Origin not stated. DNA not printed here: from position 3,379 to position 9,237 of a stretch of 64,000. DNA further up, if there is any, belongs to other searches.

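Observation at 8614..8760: Dockerin-like double calcium-binding loop in a T9SS cargo protein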

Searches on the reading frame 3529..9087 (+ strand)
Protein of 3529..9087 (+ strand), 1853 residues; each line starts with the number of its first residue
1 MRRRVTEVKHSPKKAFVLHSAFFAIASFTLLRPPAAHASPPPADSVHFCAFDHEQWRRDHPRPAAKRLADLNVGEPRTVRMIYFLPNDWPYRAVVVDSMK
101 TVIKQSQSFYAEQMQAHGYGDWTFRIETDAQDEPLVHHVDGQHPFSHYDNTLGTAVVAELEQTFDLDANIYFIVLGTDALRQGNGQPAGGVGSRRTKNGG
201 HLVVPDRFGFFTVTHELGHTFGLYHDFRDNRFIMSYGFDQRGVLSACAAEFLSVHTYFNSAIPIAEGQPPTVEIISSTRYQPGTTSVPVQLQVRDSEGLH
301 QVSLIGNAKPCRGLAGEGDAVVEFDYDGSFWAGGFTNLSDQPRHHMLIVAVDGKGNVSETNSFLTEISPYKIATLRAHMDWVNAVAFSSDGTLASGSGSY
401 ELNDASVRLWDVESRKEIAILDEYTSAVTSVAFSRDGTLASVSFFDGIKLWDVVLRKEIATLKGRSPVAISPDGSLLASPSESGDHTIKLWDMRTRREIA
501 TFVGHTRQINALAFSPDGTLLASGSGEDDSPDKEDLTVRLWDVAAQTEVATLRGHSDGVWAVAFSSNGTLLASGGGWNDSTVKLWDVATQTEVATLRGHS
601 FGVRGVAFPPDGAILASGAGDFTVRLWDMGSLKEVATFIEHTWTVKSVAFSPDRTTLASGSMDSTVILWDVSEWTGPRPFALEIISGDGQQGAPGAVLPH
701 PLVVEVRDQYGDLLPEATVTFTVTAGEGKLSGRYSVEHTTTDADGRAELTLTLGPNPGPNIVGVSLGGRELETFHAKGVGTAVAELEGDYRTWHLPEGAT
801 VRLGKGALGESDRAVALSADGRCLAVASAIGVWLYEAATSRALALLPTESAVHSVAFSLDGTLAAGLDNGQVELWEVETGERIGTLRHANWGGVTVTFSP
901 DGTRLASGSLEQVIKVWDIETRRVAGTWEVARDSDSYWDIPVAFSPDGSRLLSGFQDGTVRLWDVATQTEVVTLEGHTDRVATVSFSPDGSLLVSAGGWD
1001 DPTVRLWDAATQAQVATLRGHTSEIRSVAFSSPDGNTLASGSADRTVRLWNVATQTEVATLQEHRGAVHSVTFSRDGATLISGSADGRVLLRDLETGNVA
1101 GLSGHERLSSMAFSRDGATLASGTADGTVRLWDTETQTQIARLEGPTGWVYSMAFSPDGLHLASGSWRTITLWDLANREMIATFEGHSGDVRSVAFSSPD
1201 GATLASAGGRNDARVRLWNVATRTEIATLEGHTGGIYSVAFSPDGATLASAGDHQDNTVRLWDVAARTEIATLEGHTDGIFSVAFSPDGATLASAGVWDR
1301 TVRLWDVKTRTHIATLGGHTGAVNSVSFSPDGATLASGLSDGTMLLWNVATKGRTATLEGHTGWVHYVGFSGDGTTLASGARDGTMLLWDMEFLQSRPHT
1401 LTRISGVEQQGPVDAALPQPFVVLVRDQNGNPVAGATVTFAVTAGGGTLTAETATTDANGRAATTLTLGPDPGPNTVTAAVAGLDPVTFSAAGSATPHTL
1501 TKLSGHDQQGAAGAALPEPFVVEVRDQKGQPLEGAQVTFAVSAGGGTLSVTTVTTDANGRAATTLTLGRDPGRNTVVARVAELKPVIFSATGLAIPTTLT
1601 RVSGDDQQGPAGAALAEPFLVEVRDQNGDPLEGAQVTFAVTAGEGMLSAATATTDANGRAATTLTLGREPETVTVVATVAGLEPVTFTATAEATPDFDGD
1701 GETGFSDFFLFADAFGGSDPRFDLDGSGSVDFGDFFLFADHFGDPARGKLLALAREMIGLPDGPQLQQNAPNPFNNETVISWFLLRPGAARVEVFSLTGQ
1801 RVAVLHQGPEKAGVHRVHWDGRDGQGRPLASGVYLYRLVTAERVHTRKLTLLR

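Call 4: search_protein_families(library=pfam, proteins=[window:3529-9087:+], max_evalue=1)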
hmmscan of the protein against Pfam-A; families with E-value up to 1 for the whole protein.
window:3529-9087:+ (1853 aa): 81 families (the best 25 are shown)
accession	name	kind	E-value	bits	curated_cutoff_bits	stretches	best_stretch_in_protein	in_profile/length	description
PF25173.1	Beta-prop_WDR3_1st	-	1.6e-203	670.5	154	8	942-1089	35-179/184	WDR3 first beta-propeller domain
PF00400.38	WD40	-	4.3e-183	586.6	27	19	1269-1306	3-39/39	WD domain, G-beta repeat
PF25174.1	Beta-prop_THOC3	-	8.3e-175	579.7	305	7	997-1229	19-251/272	THOC3 beta-propeller domain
PF24814.1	WD40_Prp19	-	7e-159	527.7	320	11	996-1208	24-239/281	Prp19 WD40 domain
PF24807.1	WD40_CDC20-Fz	-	2.1e-135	451.2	200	7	1065-1305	51-292/292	CDC20/Fizzy WD40 domain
PF24817.1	WD40_WDHD1_1st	-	5e-114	380.8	109.9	12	603-673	89-159/291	WDHD1 first WD40 domain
PF25175.1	Beta-prop_WDR5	-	3.7e-109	365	250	5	972-1233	4-266/296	WDR5 beta-propeller domain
PF23414.1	Beta-prop_EML_2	-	1.6e-102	342.8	90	9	1299-1392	19-111/266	Echinoderm microtubule-associated protein second beta-propeller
PF25391.1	WD40_Gbeta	-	1e-92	311.2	150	10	894-1133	101-340/340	G protein beta WD-40 repeat protein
PF25047.1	Beta-prop_TEP1_2nd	-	3.1e-87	292.4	89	12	1000-1106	59-177/255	TEP-1 second beta-propeller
PF25172.1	Beta-prop_WDR3_2nd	-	3.9e-84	282.8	140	10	944-1052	183-288/293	WDR3 second beta-propeller domain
PF24780.1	WD40_MABP1-WDR62_1st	-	1.7e-80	271.2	496.3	12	506-594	38-120/328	MABP1/WDR62 first WD40 domain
PF23393.2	Beta-prop_WDR90_POC16_2nd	-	6.8e-76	255.7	60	8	1001-1093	15-106/291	WDR90/POC16, second beta-propeller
PF25168.1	Beta-prop_WDR36-Utp21_2nd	-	2.3e-75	254.4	84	10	1062-1207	154-299/335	WDR36/Utp21 second beta-propeller domain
PF24796.1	WDR55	-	1.7e-74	251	200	9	1055-1307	43-293/296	WDR55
PF23409.1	Beta-prop_EML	-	1.8e-73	247.7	88.2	5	1184-1401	5-237/267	Echinoderm microtubule-associated protein first beta-propeller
PF02369.22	Big_1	-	8e-42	141.7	34.9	4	1607-1682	9-83/93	Bacterial Ig-like domain (group 1)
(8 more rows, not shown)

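Call 5: search_protein_families(library=ncbifam, proteins=[window:3529-9087:+], max_evalue=1)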
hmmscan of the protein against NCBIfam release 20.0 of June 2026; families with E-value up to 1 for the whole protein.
window:3529-9087:+ (1853 aa): 18 families
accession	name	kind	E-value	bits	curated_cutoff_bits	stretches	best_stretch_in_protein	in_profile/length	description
NF052340.1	hydrazine_beta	equivalog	2.8e-21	76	560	3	468-654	38-221/372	hydrazine synthase subunit beta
NF033627.3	intimin_all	equivalog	3.4e-16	58.3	1400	2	1535-1681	594-738/939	intimin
NF052342.1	hydrazine_BC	exception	1.5e-15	56.4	1250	3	468-615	44-182/690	hydrazine synthase subunit beta-gamma fusion subunit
NF033639.1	intimin_alpha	exception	2.5e-14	52.1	2050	2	1535-1670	594-728/940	intimin type alpha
TIGR02800.1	propeller_TolB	equivalog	8.1e-13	48.1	343.15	1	1276-1341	189-255/418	Tol-Pal system beta propeller repeat protein TolB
TIGR04183.1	Por_Secre_tail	domain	1.9e-08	34.2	23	1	1771-1849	3-69/72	T9SS type A sorting domain-containing protein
TIGR04134.1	lipo_with_rSAM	hypoth_equivalog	9.6e-08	32.2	39.8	2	1522-1563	44-89/150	radical SAM-associated putative lipoprotein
NF009276.0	PRK12633.1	equivalog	1.1e-06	28.5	383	1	1792-1841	133-181/234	flagellar basal body rod modification protein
NF033707.1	T9SS_sortase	equivalog_domain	2.5e-06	25.4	420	1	1768-1840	1000-1077/1095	type IX secretion system sortase PorU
TIGR02962.1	hdxy_isourate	equivalog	3.1e-06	27.5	87.45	0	1527-1566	12-51/113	hydroxyisourate hydrolase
NF005176.1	PRK06655.1-1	equivalog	1.5e-05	25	230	1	1791-1844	100-153/197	flagellar hook assembly protein FlgD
NF011610.0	PRK15036.1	equivalog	0.00059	19.9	217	0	1423-1462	32-71/137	hydroxyisourate hydrolase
NF041540.1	dockerin_GC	domain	0.0034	17.7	29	1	1695-1742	3-63/67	GC-type dockerin domain-anchored protein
TIGR03054.2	photo_alph_chp1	equivalog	0.034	14.4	55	0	1075-1114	95-134/138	photosynthetic complex assembly protein PuhC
NF053608.1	Lsa66_OmpA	equivalog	0.038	12.4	700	1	1817-1845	205-233/581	fibronectin-binding adhesin Lsa66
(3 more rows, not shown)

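Call 11: find_encoding_contigs(protein=window:3529-9087:+, flank=10000, max_places=4)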
Protein window:3529-9087:+ (1853 aa): no gene with exactly this product is on record in the collection.
